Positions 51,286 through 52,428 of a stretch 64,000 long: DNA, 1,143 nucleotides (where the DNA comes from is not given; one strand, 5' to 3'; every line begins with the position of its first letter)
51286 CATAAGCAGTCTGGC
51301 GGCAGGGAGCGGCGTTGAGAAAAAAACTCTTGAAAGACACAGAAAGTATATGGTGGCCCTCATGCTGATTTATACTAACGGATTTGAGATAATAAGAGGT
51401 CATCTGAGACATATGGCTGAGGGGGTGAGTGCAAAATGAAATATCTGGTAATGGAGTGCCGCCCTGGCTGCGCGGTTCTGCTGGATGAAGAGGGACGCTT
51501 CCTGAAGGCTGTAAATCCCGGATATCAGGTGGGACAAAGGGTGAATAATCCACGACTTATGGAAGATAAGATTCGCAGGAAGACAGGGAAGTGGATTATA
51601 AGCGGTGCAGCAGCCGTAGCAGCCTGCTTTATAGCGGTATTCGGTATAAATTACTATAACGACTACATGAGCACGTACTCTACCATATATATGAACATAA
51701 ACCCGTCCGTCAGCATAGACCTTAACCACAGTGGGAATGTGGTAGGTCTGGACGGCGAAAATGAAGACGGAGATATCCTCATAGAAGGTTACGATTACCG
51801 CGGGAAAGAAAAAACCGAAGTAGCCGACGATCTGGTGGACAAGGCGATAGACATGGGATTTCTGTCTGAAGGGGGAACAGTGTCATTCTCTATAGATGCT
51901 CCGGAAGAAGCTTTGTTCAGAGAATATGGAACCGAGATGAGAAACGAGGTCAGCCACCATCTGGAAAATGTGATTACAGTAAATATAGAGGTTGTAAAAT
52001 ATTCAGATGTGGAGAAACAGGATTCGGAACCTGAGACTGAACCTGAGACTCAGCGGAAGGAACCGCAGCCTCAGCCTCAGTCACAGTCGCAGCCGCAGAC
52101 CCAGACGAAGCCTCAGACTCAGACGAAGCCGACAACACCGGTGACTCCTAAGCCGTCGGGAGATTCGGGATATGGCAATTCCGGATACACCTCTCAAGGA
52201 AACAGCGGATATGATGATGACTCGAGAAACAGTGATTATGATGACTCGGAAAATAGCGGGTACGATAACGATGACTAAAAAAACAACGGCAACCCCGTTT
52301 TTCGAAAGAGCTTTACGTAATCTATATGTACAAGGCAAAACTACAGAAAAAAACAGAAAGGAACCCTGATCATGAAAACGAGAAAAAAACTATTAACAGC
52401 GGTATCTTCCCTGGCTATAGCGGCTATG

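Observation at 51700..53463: Anti-sigma factor and neighbouring lipoprotein share an Asn-Pro ectodomain and unusual SGY(D/N) repeat tails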

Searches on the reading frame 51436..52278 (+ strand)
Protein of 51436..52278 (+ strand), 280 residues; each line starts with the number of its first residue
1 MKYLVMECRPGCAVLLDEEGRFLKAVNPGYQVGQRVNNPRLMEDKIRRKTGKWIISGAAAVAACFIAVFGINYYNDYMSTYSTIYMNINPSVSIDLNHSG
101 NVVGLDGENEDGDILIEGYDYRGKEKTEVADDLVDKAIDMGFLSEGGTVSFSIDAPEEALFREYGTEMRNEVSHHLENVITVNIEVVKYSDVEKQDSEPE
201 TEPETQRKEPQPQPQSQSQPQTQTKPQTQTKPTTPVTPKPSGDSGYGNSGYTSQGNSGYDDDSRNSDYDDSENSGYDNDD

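Call 3: search_protein_families(library=pfam, proteins=[window:51436-52278:+], max_evalue=0.1)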
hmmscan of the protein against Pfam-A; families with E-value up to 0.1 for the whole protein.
window:51436-52278:+ (280 aa): 6 families
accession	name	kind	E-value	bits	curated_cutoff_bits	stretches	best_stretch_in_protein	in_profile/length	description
PF23750.1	RsgI_M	-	3.2e-20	73.5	25.3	1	81-196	1-117/133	Anti-sigma factor RsgI-like central domain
PF12791.13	RsgI_N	-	0.0023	18.2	25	1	4-36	5-37/40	Anti-sigma factor N-terminus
PF05887.16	Trypan_PARP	-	0.0044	17.4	100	1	191-240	53-103/134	Procyclic acidic repetitive protein (PARP)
PF14650.11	FAM75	-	0.0073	16.2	24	1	198-240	75-118/382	FAM75 family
PF13786.12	DUF4179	-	0.051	14.4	30.1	0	51-95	3-50/94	Domain of unknown function (DUF4179)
PF04959.19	ARS2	-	0.065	13.9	30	1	193-263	119-193/195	Arsenite-resistance protein 2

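Call 4: search_protein_families(library=ncbifam, proteins=[window:51436-52278:+], max_evalue=0.1)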
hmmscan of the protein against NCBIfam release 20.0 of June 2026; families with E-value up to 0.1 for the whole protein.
window:51436-52278:+ (280 aa): 2 families
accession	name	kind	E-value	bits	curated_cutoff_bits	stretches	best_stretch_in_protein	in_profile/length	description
TIGR04526.1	predic_Ig_block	subfamily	0.001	18.1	150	0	183-239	68-119/693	putative immunoglobulin-blocking virulence protein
NF011510.0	PRK14948.1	equivalog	0.066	11.9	593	1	160-236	490-566/640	DNA polymerase III subunit gamma/tau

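Call 21: find_homologous_proteins(query=window:51436-52278:+)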
Query window:51436-52278:+ (280 aa): 885 proteins with E <= 0.001 among 1783 candidates; the best 120 are listed.
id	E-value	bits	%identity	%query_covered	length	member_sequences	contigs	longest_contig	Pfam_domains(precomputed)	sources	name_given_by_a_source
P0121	1.6e-156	538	82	100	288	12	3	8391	PF23750.2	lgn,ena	-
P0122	3.3e-144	497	75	100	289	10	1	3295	PF23750.2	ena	-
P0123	4.5e-118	411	68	99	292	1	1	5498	PF23750.2,PF12791.14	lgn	-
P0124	1.6e-108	380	60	99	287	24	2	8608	PF23750.2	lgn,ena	-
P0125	2.1e-83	298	58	68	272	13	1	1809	PF23750.2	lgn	-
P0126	2.1e-82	294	56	71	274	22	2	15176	PF23750.2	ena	-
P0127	1.5e-81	292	60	70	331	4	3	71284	PF23750.2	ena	-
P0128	4.3e-81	290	49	88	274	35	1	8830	PF23750.2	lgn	-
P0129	1.2e-80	289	50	88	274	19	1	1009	PF23750.2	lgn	-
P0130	1.6e-79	285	59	70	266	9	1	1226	PF23750.2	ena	-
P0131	1.7e-79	285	51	92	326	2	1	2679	PF23750.2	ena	-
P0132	1.6e-78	282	51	98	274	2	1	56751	PF23750.2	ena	-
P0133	3.0e-78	281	51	93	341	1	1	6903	PF23750.2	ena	-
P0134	3.8e-78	281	50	90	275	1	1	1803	PF23750.2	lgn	-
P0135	4.3e-78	280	48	100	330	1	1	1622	PF23750.2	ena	-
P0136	8.2e-78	279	60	70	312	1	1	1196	PF23750.2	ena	-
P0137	1.0e-77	279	60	70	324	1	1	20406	PF23750.2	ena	-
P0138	1.4e-77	279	51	93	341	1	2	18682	PF23750.2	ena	-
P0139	1.6e-77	278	54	71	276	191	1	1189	PF23750.2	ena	-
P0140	9.6e-77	276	60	70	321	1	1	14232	PF23750.2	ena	-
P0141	1.0e-76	276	47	95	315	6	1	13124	PF23750.2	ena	-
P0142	1.1e-76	276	59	70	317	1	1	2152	PF23750.2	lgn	-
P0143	1.4e-76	275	61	70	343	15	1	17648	PF23750.2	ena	-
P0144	1.5e-76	275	60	70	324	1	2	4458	PF23750.2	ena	-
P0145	1.6e-76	275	60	70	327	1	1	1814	PF23750.2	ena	-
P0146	1.6e-76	275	60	70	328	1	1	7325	PF23750.2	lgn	-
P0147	1.8e-76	275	60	70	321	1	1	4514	PF23750.2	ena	-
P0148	2.2e-76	275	60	70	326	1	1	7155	PF23750.2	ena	-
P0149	3.0e-76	274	46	91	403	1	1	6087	PF23750.2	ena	-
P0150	3.9e-76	274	59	70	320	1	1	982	PF23750.2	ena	-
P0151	4.0e-76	274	60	70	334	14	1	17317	PF23750.2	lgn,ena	-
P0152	5.3e-76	273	59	70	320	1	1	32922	PF23750.2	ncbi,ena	-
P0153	7.8e-76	273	59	70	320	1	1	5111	PF23750.2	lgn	-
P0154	8.0e-76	273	59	70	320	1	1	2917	PF23750.2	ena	-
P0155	9.1e-76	273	59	70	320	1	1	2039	PF23750.2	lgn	-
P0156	9.8e-76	273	59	70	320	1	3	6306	PF23750.2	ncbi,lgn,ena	-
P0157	1.0e-75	273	48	98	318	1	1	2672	PF23750.2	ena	-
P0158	1.5e-75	272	54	86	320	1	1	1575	PF23750.2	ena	-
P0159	1.8e-75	272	59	70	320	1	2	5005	PF23750.2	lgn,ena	-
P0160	1.8e-75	272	59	70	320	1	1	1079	PF23750.2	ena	-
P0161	2.1e-75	271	59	70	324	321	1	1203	PF23750.2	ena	-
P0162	2.3e-75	271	59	70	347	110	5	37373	PF23750.2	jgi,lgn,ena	-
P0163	2.3e-75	271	52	86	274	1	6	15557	PF23750.2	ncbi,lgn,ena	-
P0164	2.7e-75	271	59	70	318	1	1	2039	PF23750.2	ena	-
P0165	2.9e-75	271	59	70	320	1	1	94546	PF23750.2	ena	-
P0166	2.9e-75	271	51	90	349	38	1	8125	PF23750.2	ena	-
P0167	3.1e-75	271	52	86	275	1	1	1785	PF23750.2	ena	-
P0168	3.3e-75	271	54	86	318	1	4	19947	PF23750.2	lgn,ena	-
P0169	4.0e-75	271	51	89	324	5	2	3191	PF23750.2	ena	-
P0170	4.2e-75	271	51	90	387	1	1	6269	PF23750.2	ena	-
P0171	4.3e-75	271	52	86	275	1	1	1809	PF23750.2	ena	-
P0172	4.5e-75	270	47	93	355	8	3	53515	PF23750.2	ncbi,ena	-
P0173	5.1e-75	270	48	97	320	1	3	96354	PF23750.2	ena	-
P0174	5.1e-75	270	52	86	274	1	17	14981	PF23750.2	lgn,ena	-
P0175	5.6e-75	270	58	70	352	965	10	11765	PF23750.2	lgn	-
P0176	6.3e-75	270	52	86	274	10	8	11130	PF23750.2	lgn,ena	-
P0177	1.3e-74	269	53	90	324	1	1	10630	PF23750.2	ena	-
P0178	1.3e-74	269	59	70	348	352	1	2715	PF23750.2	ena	-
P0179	1.3e-74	269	59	70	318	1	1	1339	PF23750.2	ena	-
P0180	1.4e-74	269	52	90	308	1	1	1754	PF23750.2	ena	-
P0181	1.7e-74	269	53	90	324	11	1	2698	PF23750.2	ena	-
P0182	1.8e-74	268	54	86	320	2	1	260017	PF23750.2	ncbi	-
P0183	2.1e-74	268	59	70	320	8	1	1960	PF23750.2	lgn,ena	-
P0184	2.3e-74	268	53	84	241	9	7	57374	PF23750.2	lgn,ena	-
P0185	3.2e-74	268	59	70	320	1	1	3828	PF23750.2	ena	-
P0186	4.2e-74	267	53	83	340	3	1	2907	PF23750.2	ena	-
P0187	4.6e-74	267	48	98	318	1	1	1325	PF23750.2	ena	-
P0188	4.9e-74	267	59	70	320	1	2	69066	PF23750.2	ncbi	-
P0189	5.2e-74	267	56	75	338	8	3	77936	PF23750.2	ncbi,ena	-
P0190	7.0e-74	267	59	70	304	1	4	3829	PF23750.2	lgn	-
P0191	7.4e-74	266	53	86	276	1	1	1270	PF23750.2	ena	-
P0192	1.0e-73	266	51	93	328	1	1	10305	PF23750.2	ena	-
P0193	1.4e-73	266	59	70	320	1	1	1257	PF23750.2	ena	-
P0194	1.5e-73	265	56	79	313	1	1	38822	PF23750.2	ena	-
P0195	2.5e-73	265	50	93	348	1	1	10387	PF23750.2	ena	-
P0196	3.7e-73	264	49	90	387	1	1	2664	PF23750.2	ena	-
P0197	3.9e-73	264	59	70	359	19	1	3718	PF23750.2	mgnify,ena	mgnify:CR=1 FL=1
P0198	4.2e-73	264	56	75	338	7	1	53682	PF23750.2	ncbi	-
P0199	4.3e-73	264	59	68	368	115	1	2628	PF23750.2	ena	-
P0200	4.5e-73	264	58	70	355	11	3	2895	PF23750.2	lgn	-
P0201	4.9e-73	264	52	86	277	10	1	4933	PF23750.2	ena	-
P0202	5.2e-73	264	48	96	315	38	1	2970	PF23750.2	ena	-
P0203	9.2e-73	263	48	100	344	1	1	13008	PF23750.2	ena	-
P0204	9.5e-73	263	57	70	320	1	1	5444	PF23750.2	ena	-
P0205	1.0e-72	263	48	100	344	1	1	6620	PF23750.2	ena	-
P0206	1.1e-72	263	60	70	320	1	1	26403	PF23750.2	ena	-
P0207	1.1e-72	263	48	100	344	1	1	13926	PF23750.2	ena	-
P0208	1.4e-72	262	48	100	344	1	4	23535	PF23750.2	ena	-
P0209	1.5e-72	262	59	68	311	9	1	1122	PF23750.2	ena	-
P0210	1.6e-72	262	48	100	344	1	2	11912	PF23750.2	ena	-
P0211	1.8e-72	262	58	68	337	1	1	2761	PF23750.2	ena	-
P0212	1.8e-72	262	48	100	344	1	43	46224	PF23750.2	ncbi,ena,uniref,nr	ncbi:MAG TPA: hypothetical protein IAB51_05430 [Candidatus Merdivicinus excrementipullorum]|uniref:A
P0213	2.0e-72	262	52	88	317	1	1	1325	PF23750.2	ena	-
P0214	3.3e-72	261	60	70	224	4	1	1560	PF23750.2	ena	-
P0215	3.3e-72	261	47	100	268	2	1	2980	PF23750.2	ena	-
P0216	3.4e-72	261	54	77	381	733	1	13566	PF23750.2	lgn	-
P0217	4.1e-72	261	52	92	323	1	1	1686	PF23750.2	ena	-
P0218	4.2e-72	261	48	96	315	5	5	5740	PF23750.2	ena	-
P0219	4.3e-72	261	55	79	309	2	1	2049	PF23750.2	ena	-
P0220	4.6e-72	261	50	88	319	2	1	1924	PF23750.2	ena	-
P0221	7.3e-72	260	57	70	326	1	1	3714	PF23750.2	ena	-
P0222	7.9e-72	260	59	70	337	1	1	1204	PF23750.2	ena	-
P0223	8.7e-72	260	49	90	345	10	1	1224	PF23750.2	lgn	-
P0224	8.9e-72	260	48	96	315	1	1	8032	PF23750.2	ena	-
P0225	9.5e-72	260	51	91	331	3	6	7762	PF23750.2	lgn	-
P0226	1.0e-71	259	46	99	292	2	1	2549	PF23750.2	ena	-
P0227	1.2e-71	259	45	98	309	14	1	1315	PF23750.2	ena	-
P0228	1.4e-71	259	54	75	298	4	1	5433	PF23750.2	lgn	-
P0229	1.8e-71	259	48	96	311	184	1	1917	PF23750.2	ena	-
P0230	2.3e-71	258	48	100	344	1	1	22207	PF23750.2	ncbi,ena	-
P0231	2.4e-71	258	50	93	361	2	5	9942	PF23750.2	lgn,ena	-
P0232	2.5e-71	258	63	64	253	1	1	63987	PF23750.2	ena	-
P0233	4.0e-71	257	44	96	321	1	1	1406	PF23750.2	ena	-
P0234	4.4e-71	257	48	100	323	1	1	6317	PF23750.2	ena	-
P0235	6.0e-71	257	48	97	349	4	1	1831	PF23750.2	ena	-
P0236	7.7e-71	257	50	86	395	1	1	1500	PF23750.2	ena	-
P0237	8.6e-71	256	51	88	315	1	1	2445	PF23750.2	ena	-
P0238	9.0e-71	256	50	94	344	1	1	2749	PF23750.2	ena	-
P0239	1.5e-70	256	49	90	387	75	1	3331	PF23750.2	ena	-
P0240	2.4e-70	255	43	99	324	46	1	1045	PF23750.2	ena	-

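Call 22: search_solved_structures(query=window:51436-52278:+, max_evalue=1, show_alignments=2)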
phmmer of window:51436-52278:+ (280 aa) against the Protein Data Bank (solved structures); distinct sequences matched with E-value up to 1: 3.
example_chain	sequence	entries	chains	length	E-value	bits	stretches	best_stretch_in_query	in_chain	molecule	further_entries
8her_B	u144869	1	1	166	0.0076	18.7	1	90-146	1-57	Anti-sigma factor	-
8hep_B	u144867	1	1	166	0.072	15.5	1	90-146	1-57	Anti-sigma factor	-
8t9n_A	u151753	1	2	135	0.16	14.4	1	82-175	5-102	Anti-sigma-I factor RsgI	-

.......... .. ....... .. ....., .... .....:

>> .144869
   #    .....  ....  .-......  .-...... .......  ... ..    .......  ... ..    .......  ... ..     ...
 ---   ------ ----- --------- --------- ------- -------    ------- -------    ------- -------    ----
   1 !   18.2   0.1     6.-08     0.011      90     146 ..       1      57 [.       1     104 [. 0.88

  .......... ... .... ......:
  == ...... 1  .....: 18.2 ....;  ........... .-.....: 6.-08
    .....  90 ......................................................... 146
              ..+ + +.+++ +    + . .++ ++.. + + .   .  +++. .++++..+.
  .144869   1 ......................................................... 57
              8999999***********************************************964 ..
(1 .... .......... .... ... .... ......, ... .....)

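Call 38: predict_structure(alignment_id=A2)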
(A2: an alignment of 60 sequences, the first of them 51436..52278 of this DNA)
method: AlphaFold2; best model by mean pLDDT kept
length: 280 residues; sequences in the alignment: 60
mean_pLDDT: 71.3   pTM: 0.47
mean pLDDT of the five models: 71.3, 71.2, 70.5, 68.9, 66.3
residues with pLDDT >= 90: 75; 70-90: 83; 50-70: 50; < 50: 72
segments of 3 or more residues with pLDDT < 50: 47-54, 198-210, 212-218, 220-222, 228-230, 232-234, 239-267
pLDDT, mean of each block of 10 residues (from residue 1): 90 91 93 92 62 49 61 68 86 89 86 80 90 88 88 90 91 90 88 60 42 48 48 47 42 40 45 54
secondary structure, 60 per line:
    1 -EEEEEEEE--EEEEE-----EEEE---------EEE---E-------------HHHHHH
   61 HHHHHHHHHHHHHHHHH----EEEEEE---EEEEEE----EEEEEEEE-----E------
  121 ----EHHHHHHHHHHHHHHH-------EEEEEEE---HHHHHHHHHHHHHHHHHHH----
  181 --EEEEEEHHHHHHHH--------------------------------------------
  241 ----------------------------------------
elements in order: E2-9 E12-16 E22-25 E35-37 H55-77 E82-87 E91-96 E101-108 H126-140 E148-154 H158-176 E183-188 H189-196

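Call 46: fold_search(model_id=the predicted structure, library=pdb)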
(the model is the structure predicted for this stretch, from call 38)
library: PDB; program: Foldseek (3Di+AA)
matches with E <= 10: 809; with E <= 0.001: 2
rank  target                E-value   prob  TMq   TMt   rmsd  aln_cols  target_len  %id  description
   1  8t9n_A                3.8e-06  1.00  0.35  0.65   3.2       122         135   18  Bacillus subtilis RsgI GGG mutant (released 2023-09-20)
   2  8t9n_B                2.6e-05  1.00  0.33  0.77   2.8       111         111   21  Bacillus subtilis RsgI GGG mutant (released 2023-09-20)
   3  4q66_J                2.9e-03  0.97  0.12  0.21  20.5       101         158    9  Structure of Exomer bound to Arf1. (released 2014-09-17)
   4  8her_MODEL_1_B        4.5e-03  1.00  0.29  0.45   4.8       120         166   18  Solution structure of the periplasmic domain of RsgI6 from Clostridium thermocellum (released 2023-05-24)
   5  4q66_G                1.1e-02  0.47  0.12  0.16  26.0       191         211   10  Structure of Exomer bound to Arf1. (released 2014-09-17)
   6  4q66_D                1.2e-02  0.89  0.12  0.19  19.9       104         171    9  Structure of Exomer bound to Arf1. (released 2014-09-17)
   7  9a74_B                1.5e-02  0.21  0.14  0.11  19.2       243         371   11  Integrative model of YKUJ-NUSA by crosslinking MS and deep learning (released 2024-09-18)
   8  6gov_A                1.9e-02  0.20  0.13  0.09  18.4       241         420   12  Structure of THE RNA POLYMERASE LAMBDA-BASED ANTITERMINATION COMPLEX (released 2019-02-13)
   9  6ivs_MODEL_1_A        2.2e-02  1.00  0.12  0.56   2.4        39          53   33  Solution structure of the N-terminal domain of the anti-sigma factor RsgI1 from Clostridium thermocellum (released 2019-05-15)
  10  4v47_BK               2.5e-02  0.51  0.16  0.32  13.2       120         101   15  Real space refined coordinates of the 30S and 50S subunits fitted into the low resolution cryo-EM map of the EF-G.GTP (released 2014-07-09)
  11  7ubn_N                5.0e-02  0.15  0.14  0.12  17.0       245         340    9  Transcription antitermination complex: NusA-containing "engaged" Qlambda-loading complex (released 2022-09-28)
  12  5ol8_A                5.3e-02  0.41  0.19  0.24  14.9       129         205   10  Structure of human mitochondrial transcription elongation factor (TEFM) C-terminal domain (released 2017-10-18)
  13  4mh4_A                5.7e-02  0.28  0.14  0.26  17.3       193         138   10  Crystal Structure of OsmC-like protein from Burkholderia cenocepacia J2315 (released 2013-10-16)
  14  8u9o_MODEL_1_B        6.4e-02  0.98  0.30  0.50   3.6       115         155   18  Solution structure of RsgI9 CRE domain from C. thermocellum (released 2024-04-24)
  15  8y5l_NA               6.4e-02  0.12  0.14  0.10  17.3       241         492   11  E.coli transcription translation coupling complex in TTC-B state 1 (subclass1) containing mRNA with 30-mer spacer, Nu (released 2025-08-13)
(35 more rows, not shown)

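Call 88: find_encoding_contigs(protein=P0232, flank=7000, max_places=1)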
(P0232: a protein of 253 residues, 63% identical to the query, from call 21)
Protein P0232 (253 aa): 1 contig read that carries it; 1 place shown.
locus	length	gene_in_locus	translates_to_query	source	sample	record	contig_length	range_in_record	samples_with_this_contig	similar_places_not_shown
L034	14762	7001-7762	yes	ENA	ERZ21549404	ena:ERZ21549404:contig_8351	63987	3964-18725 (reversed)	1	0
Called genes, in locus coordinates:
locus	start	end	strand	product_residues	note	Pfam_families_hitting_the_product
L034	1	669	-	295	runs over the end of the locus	PF02653:BPD_transp_2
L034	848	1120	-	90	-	PF01094:ANF_receptor, PF13433:Peripla_BP_5, PF13458:Peripla_BP_6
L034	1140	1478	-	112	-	PF13458:Peripla_BP_6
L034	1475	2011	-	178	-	PF13433:Peripla_BP_5, PF13458:Peripla_BP_6, PF01094:ANF_receptor (weak)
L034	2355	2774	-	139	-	PF12670:DUF3792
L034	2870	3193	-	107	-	PF02699:YajC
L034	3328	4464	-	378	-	PF01702:TGT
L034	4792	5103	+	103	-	-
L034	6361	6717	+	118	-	PF04542:Sigma70_r2 (weak)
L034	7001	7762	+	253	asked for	PF23750:RsgI_M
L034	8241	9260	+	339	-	PF23750:RsgI_M, PF03413:PepSY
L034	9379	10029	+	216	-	PF09359:VTC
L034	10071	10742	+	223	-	PF16316:DUF4956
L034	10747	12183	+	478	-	PF08757:CotH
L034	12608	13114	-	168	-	PF13349:DUF4097 (weak)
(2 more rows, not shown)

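Call 89: find_encoding_contigs(protein=P0194, flank=7000, max_places=1)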
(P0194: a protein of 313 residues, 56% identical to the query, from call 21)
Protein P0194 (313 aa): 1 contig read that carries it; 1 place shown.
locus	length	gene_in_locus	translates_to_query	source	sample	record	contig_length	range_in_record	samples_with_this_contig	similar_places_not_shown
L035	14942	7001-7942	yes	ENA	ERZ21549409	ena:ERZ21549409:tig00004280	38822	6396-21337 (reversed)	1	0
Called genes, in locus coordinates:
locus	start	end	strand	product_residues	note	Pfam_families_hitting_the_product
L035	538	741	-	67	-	-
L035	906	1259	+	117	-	PF14198:TnpV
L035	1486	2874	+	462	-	PF13638:PIN_4, PF02562:PhoH, PF13604:AAA_30 (weak), PF13245:AAA_19 (faint)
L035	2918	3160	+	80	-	PF02535:Zip (weak)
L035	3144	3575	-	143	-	-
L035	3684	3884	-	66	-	-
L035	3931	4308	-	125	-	-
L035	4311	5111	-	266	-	-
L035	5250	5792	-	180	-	PF12724:Flavodoxin_5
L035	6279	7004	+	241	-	PF04542:Sigma70_r2 (weak)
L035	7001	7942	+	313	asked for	PF23750:RsgI_M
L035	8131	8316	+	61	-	-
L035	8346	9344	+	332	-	PF03413:PepSY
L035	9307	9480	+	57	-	-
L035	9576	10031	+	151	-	PF09359:VTC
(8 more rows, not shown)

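Call 90: find_encoding_contigs(protein=P0184, flank=7000, max_places=1)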
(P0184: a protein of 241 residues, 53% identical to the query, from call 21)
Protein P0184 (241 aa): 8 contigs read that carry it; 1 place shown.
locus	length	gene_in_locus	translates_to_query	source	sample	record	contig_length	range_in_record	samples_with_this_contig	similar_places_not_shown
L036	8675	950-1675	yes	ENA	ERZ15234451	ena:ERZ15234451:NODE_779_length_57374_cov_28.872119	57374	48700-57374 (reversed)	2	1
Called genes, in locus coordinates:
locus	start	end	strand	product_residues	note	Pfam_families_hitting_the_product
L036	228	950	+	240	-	-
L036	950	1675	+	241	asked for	PF23750:RsgI_M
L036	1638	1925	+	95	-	-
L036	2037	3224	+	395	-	-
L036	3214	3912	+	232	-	PF09359:VTC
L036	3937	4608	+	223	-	PF16316:DUF4956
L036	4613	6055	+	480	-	PF08757:CotH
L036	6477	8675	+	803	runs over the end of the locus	PF00133:tRNA-synt_1, PF09334:tRNA-synt_1g, PF13603:tRNA-synt_1_2, PF00133:tRNA-synt_1, PF08264:Anticodon_1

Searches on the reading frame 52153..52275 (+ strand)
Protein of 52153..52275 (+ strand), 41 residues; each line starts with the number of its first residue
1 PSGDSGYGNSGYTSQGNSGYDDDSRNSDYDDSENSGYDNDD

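Call 52: search_protein_families(library=pfam, proteins=[window:52153-52275:+], max_evalue=10)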
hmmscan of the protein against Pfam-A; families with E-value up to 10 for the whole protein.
seq(41 aa): 0 families
